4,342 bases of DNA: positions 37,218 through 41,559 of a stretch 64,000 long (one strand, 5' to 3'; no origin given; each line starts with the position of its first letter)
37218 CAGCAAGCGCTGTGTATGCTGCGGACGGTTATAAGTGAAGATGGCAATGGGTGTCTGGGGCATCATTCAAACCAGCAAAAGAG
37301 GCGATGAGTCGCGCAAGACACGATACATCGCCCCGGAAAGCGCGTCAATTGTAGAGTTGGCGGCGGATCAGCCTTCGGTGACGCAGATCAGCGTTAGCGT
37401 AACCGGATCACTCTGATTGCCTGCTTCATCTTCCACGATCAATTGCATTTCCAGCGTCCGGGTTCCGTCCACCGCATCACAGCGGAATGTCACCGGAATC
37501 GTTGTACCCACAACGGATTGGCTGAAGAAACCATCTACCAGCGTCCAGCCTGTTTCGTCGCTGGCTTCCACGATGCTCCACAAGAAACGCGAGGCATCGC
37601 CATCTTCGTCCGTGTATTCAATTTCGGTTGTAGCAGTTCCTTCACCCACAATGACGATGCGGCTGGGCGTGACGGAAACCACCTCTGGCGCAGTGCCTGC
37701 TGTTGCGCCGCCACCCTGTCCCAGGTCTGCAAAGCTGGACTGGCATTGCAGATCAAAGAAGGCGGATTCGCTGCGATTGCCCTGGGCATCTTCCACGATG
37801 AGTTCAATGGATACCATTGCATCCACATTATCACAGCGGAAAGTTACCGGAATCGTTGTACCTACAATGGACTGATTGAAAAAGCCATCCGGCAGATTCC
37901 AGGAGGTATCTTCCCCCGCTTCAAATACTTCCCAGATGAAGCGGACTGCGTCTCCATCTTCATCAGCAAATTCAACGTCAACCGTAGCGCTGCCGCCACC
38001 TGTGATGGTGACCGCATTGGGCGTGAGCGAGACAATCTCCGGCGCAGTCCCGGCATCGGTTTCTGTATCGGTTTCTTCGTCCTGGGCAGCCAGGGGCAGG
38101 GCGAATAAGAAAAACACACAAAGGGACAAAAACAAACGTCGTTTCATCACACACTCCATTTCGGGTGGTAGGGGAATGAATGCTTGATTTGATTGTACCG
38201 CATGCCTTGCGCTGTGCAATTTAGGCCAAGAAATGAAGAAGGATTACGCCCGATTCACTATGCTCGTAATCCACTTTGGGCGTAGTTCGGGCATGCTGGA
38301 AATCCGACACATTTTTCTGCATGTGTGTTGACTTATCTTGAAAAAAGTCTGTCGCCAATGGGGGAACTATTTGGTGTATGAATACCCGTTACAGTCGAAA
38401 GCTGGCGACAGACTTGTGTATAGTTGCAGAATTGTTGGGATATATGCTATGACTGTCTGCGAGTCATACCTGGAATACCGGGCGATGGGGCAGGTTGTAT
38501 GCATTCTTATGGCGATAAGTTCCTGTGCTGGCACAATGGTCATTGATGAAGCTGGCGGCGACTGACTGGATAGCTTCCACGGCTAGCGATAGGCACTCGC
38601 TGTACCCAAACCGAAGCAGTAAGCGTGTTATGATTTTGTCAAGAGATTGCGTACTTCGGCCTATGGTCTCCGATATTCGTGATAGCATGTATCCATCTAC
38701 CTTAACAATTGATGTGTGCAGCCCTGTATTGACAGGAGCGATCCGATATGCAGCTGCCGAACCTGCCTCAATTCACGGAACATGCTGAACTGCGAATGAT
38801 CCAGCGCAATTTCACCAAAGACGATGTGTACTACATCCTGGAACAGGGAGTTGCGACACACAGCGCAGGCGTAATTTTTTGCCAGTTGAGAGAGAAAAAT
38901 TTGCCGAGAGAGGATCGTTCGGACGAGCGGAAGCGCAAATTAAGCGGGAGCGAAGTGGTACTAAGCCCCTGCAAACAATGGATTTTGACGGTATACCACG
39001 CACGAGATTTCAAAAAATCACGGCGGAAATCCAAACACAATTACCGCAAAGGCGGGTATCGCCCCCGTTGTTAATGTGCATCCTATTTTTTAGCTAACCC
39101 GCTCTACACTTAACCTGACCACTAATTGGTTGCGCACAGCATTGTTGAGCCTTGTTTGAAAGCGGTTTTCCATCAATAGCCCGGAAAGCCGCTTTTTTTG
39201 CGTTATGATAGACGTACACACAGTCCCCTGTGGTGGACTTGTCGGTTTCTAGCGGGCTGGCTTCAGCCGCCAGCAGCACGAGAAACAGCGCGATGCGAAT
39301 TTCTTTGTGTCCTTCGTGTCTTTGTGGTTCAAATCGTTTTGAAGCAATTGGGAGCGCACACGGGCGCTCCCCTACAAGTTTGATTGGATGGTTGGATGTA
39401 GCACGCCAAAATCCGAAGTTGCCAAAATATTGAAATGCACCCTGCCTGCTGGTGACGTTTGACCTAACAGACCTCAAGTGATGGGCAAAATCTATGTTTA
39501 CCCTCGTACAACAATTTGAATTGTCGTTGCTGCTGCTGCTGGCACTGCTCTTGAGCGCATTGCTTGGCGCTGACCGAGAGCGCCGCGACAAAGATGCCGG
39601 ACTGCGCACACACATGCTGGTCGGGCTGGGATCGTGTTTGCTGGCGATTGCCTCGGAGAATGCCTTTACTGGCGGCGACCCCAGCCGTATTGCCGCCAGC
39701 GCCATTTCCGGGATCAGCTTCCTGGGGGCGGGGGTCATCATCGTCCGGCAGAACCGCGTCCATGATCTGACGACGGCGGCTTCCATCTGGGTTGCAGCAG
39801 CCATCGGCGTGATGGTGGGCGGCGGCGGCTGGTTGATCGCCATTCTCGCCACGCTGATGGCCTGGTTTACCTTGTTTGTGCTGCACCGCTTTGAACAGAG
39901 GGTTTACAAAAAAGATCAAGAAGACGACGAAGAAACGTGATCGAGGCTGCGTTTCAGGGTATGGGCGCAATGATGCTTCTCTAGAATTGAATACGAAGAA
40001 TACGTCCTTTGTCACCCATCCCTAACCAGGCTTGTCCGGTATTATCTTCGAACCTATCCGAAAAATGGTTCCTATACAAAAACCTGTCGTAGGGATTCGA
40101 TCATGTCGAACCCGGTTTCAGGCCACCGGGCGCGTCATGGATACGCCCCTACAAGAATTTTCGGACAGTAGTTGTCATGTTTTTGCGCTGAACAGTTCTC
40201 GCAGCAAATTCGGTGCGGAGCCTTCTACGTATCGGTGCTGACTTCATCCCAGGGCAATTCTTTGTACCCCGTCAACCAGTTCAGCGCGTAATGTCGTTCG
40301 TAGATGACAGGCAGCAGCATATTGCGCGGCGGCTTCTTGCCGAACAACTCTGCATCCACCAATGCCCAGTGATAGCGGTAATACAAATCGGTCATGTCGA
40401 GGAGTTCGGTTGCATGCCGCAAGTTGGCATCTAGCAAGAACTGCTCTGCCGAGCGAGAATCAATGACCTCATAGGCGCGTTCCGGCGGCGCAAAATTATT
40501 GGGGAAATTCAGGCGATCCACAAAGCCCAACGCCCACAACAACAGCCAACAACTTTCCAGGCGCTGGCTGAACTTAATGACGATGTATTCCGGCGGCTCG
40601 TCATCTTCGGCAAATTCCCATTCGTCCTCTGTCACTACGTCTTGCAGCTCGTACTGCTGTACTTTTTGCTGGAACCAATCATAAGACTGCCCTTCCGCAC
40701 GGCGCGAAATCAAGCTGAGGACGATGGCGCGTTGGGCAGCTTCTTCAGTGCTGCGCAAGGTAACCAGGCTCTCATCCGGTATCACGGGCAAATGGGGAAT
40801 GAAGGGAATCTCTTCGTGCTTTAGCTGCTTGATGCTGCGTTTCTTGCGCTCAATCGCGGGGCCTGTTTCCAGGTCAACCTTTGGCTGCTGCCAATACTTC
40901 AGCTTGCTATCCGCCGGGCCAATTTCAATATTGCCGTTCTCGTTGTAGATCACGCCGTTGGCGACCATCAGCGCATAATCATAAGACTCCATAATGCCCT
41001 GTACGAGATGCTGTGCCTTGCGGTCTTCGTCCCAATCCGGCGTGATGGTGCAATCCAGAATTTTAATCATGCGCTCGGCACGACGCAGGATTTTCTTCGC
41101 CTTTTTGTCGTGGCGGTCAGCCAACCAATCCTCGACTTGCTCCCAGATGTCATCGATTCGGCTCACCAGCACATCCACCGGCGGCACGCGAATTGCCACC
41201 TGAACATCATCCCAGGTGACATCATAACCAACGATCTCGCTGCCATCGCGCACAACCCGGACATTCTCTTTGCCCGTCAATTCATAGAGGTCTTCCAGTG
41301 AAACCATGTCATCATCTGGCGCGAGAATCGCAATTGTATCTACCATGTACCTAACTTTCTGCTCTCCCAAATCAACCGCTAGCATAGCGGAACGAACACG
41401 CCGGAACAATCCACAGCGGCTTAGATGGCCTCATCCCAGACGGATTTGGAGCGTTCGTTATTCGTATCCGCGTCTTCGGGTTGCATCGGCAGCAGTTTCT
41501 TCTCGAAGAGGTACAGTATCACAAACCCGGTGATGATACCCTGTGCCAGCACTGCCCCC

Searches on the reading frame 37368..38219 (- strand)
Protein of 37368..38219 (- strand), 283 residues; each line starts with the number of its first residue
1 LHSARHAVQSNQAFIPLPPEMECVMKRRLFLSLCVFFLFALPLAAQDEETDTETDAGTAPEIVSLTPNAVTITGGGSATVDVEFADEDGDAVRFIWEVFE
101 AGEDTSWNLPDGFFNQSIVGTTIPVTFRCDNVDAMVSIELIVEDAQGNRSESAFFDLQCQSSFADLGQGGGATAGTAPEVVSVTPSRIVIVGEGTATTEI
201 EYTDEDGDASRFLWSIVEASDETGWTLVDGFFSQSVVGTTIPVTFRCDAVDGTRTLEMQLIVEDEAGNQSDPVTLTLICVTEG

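Call 4: search_protein_families(library=pfam, proteins=[window:37368-38219:-], max_evalue=0.01)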
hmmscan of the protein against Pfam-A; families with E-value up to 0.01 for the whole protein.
window:37368-38219:- (283 aa): 1 family
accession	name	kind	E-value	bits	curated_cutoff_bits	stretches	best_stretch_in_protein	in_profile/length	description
PF17936.7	Big_6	-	0.00013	22.5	27.6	0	257-276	61-80/83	Bacterial Ig domain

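Call 5: search_protein_families(library=ncbifam, proteins=[window:37368-38219:-], max_evalue=0.01)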
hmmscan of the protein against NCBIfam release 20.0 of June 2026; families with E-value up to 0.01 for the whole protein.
window:37368-38219:- (283 aa): 1 family
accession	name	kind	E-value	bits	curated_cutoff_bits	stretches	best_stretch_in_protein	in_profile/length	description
NF053514.2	JUQZ_fam_ocin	equivalog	0.0092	16.2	40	0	61-82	69-91/107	BLB8/JUQZ-1 family protein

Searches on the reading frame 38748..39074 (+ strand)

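Call 8: search_protein_families(library=pfam, proteins=[window:38748-39074:+], max_evalue=0.001)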
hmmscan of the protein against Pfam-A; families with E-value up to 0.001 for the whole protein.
window:38748-39074:+ (108 aa): 1 family
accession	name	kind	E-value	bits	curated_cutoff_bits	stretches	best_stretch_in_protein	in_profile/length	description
PF14076.12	DUF4258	-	1.7e-06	28.7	25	1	9-84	1-71/71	Domain of unknown function (DUF4258)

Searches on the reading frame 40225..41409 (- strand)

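Call 8: search_protein_families(library=pfam, proteins=[window:40225-41409:-], max_evalue=0.001)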
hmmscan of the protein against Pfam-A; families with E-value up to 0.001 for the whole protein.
window:40225-41409:- (394 aa): 1 family
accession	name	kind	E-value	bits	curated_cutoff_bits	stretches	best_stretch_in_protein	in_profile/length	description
PF14094.11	DUF4272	-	2.8e-59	200.2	27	1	188-390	1-208/208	Domain of unknown function (DUF4272)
